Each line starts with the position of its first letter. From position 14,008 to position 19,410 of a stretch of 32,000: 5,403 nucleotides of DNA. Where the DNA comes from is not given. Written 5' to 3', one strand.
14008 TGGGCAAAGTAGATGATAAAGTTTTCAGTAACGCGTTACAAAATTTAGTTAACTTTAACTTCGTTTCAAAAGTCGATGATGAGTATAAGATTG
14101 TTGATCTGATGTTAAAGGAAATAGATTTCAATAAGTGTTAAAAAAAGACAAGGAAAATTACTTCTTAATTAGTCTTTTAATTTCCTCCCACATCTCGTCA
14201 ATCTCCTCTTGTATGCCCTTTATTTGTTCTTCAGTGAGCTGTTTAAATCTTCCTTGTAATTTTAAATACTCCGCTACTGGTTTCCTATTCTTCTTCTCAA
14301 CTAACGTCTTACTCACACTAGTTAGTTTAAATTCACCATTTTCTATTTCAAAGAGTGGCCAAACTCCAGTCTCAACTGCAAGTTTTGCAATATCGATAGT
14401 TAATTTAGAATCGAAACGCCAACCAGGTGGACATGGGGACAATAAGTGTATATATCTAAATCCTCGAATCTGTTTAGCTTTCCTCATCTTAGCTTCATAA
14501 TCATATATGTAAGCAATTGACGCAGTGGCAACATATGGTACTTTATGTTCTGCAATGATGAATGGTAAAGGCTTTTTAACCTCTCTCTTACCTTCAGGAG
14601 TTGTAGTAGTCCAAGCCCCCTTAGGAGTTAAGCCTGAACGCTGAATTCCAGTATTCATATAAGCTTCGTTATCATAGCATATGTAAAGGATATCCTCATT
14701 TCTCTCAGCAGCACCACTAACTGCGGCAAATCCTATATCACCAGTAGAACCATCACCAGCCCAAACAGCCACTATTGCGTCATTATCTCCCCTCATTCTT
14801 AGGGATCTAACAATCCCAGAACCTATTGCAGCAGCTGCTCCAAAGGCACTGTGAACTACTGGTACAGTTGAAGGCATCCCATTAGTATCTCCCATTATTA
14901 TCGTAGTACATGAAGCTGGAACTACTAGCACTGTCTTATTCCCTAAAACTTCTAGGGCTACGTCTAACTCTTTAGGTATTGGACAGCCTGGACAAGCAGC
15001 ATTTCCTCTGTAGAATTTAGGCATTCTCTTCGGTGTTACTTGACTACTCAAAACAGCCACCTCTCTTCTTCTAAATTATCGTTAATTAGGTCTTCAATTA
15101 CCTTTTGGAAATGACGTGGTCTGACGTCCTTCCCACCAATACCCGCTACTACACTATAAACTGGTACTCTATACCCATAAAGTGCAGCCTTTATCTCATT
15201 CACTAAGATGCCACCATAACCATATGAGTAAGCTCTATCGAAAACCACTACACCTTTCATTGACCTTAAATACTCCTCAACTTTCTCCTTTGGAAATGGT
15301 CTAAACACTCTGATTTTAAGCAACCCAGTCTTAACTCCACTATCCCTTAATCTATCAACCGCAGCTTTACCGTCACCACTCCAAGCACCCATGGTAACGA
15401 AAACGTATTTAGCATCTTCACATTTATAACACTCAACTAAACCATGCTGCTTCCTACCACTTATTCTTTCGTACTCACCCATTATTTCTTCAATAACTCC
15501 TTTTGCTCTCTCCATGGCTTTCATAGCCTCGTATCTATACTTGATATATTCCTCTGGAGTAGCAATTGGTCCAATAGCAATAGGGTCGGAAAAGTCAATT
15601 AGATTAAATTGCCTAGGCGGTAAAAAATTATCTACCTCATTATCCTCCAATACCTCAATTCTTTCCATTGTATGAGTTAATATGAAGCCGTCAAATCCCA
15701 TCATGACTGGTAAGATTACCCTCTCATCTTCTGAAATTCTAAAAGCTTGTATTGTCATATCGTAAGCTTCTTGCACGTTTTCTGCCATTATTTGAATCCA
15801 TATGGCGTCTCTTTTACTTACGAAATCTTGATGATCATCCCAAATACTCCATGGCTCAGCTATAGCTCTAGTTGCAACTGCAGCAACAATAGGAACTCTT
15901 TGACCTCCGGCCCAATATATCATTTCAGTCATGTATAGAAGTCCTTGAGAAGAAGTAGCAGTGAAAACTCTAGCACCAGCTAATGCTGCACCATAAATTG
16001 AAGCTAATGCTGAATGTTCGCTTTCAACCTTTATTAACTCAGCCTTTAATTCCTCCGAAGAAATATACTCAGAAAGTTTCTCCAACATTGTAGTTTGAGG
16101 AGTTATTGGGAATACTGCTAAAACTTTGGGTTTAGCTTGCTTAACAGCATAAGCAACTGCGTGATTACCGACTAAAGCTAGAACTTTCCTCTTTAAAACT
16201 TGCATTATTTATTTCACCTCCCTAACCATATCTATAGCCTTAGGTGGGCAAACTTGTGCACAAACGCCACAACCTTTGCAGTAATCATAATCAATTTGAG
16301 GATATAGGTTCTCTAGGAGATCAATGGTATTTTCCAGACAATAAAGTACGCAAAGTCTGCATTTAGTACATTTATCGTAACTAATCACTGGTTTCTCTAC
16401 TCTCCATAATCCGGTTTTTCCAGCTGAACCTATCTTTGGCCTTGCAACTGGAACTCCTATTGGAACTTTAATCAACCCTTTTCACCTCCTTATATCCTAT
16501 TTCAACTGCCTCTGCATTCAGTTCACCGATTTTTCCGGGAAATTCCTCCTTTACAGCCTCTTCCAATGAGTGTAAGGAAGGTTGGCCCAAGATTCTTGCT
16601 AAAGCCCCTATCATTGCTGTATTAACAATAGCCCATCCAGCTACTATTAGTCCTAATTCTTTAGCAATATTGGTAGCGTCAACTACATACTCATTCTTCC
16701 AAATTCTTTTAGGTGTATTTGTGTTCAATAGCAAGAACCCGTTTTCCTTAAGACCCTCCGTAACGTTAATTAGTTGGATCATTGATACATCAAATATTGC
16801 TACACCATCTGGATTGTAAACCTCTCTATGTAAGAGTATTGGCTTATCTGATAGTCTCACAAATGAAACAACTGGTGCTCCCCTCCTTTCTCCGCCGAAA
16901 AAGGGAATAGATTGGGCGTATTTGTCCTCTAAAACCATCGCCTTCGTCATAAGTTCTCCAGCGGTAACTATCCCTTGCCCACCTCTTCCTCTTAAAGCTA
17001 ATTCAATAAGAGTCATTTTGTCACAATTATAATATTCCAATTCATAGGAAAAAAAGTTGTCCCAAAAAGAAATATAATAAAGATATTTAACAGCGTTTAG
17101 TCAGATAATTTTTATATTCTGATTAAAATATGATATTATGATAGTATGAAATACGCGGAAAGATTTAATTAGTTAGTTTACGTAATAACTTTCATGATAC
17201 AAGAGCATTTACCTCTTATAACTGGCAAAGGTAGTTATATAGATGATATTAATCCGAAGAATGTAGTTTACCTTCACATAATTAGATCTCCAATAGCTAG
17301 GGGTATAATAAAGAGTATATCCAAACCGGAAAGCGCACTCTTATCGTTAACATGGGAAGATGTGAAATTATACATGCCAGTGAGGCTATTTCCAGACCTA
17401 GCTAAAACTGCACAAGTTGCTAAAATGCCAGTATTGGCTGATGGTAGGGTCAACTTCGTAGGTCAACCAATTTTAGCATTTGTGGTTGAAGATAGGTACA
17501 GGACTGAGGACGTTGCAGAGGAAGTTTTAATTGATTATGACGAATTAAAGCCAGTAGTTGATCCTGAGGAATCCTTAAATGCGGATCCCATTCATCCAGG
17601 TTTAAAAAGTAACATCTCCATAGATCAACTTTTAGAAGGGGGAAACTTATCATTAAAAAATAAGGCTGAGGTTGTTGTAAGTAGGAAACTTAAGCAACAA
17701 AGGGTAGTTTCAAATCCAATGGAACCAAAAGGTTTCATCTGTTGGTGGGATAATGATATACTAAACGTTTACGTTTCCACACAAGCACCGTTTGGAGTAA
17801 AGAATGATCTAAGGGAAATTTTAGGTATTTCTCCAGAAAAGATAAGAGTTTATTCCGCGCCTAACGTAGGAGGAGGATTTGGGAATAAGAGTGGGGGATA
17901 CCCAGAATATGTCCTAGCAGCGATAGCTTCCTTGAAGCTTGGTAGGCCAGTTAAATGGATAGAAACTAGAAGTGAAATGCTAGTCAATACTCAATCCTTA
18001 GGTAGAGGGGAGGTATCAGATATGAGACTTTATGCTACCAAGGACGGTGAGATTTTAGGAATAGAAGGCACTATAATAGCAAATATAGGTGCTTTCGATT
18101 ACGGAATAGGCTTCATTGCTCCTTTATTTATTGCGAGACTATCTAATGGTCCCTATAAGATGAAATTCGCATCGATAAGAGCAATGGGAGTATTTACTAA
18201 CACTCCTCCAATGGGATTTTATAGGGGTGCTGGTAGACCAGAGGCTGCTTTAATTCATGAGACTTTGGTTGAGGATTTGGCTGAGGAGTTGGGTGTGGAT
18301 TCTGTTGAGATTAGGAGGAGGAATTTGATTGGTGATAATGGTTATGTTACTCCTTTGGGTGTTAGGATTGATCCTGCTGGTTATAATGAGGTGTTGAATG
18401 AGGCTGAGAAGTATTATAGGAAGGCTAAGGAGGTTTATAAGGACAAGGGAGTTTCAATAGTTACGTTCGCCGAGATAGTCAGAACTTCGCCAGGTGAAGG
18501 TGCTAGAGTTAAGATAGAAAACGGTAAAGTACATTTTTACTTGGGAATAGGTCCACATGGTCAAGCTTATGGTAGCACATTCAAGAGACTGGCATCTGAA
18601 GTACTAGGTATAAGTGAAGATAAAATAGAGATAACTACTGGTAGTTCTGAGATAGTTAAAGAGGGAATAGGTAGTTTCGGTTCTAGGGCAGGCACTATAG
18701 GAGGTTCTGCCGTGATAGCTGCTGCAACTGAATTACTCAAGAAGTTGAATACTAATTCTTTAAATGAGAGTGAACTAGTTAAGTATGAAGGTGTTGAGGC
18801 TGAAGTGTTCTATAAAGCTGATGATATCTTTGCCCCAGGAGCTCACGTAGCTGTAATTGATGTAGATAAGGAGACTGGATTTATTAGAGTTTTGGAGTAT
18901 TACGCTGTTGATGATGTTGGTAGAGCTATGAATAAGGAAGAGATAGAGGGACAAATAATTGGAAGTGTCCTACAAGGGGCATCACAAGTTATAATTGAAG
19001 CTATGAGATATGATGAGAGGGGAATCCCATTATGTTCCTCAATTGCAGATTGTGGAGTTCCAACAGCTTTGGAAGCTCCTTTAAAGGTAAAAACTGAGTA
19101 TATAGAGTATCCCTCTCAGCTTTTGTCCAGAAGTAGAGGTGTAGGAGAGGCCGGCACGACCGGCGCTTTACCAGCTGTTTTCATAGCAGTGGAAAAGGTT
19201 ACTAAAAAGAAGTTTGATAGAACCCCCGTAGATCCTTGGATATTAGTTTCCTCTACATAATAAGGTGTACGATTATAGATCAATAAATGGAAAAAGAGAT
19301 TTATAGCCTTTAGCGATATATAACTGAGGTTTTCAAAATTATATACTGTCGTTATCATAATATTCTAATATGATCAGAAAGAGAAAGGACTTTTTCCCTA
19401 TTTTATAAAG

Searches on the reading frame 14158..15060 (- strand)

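Call 15: search_protein_families(library=pfam, proteins=[window:14158-15060:-], max_evalue=0.01)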
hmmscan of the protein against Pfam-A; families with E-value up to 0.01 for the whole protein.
window:14158-15060:- (300 aa): 2 families
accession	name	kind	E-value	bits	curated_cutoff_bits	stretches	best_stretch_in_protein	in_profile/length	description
PF02775.26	TPP_enzyme_C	-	1.2e-14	54.8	21.9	1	69-205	26-150/151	Thiamine pyrophosphate enzyme, C-terminal TPP binding domain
PF13292.11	DXP_synthase_N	-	0.0034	17.1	21.2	1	69-135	111-175/274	1-deoxy-D-xylulose-5-phosphate synthase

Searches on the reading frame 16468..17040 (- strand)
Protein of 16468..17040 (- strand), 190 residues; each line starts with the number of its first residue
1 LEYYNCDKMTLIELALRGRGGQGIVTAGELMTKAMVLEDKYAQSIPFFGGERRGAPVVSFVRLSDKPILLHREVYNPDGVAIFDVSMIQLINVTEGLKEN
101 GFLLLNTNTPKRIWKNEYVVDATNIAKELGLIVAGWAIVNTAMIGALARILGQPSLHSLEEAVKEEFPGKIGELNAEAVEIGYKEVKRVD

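Call 15: search_protein_families(library=pfam, proteins=[window:16468-17040:-], max_evalue=0.01)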
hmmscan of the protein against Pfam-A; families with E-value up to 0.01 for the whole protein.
window:16468-17040:- (190 aa): 1 family
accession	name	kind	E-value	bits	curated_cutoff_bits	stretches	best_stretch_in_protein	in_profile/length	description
PF01558.24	POR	-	4.2e-40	138.2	27.4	1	20-183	1-172/173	Pyruvate ferredoxin/flavodoxin oxidoreductase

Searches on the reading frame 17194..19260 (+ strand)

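Call 5: search_protein_families(library=ncbifam, proteins=[window:17194-19260:+])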
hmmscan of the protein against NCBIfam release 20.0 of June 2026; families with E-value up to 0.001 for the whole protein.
window:17194-19260:+ (688 aa): 13 families
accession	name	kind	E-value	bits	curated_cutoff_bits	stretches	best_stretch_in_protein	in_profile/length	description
NF041018.1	glyceraldDH_alpha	equivalog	5.8e-155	517.6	790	2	7-520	14-545/741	glyceraldehyde dehydrogenase subunit alpha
NF040766.1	CODH_aero_grp5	exception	6.3e-100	335.5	950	2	4-517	13-552/785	aerobic carbon-monoxide dehydrogenase large subunit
TIGR02416.1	CO_dehy_Mo_lg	equivalog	4e-92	309.6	991.15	2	8-517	5-559/770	aerobic carbon-monoxide dehydrogenase large subunit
NF043082.1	XdhA_XDHase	equivalog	9.5e-71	238.9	780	2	9-518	14-545/758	xanthine dehydrogenase subunit XdhA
TIGR03194.1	4hydrxCoA_A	equivalog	2.5e-70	237.9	994.55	2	9-519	10-530/746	4-hydroxybenzoyl-CoA reductase subunit alpha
NF007426.0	PRK09970.1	equivalog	1.2e-65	222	916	2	9-520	19-550/761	xanthine dehydrogenase molybdenum-binding subunit XdhA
TIGR03196.1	pucD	equivalog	2.5e-55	188.2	783.65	2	9-414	16-414/763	xanthine dehydrogenase subunit D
TIGR03311.1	Se_dep_XDH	equivalog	1.7e-54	185.2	830.45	1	9-671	175-833/848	selenium-dependent xanthine dehydrogenase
TIGR02965.1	xanthine_xdhB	equivalog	3.3e-44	151.2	849.5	2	9-522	14-536/758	xanthine dehydrogenase molybdopterin binding subunit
NF045668.1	pterin_aldehy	equivalog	3.8e-44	151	1100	1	21-681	203-897/905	molybdopterin-dependent aldehyde oxidoreductase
NF041671.1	peri_hyde_PaoC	equivalog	5.1e-37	127.6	1180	2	20-520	44-535/735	aldehyde oxidoreductase molybdenum-binding subunit PaoC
TIGR03313.1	Se_sel_red_Mo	hypoth_equivalog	4.6e-36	123.9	1101.9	2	156-380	369-589/951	molybdopterin-dependent oxidoreductase Mo/Fe-S-binding subunit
TIGR02969.1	mam_aldehyde_ox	subfamily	3.4e-25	87.7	1912.3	1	10-686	590-1296/1330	aldehyde oxidase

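Call 6: search_protein_families(library=pfam, proteins=[window:17194-19260:+])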
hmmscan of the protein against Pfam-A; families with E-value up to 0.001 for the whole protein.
window:17194-19260:+ (688 aa): 3 families
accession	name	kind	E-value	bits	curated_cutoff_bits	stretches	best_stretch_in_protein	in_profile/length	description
PF02738.23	MoCoBD_1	-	1.6e-64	217.7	27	1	153-378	20-244/244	Molybdopterin cofactor-binding domain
PF20256.3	MoCoBD_2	-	8.1e-44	150.7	27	1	402-629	13-283/283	Molybdopterin cofactor-binding domain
PF01315.27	Ald_Xan_dh_C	-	2.3e-13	50.9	31.3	1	10-119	1-110/110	Aldehyde oxidase and xanthine dehydrogenase, a/b hammerhead domain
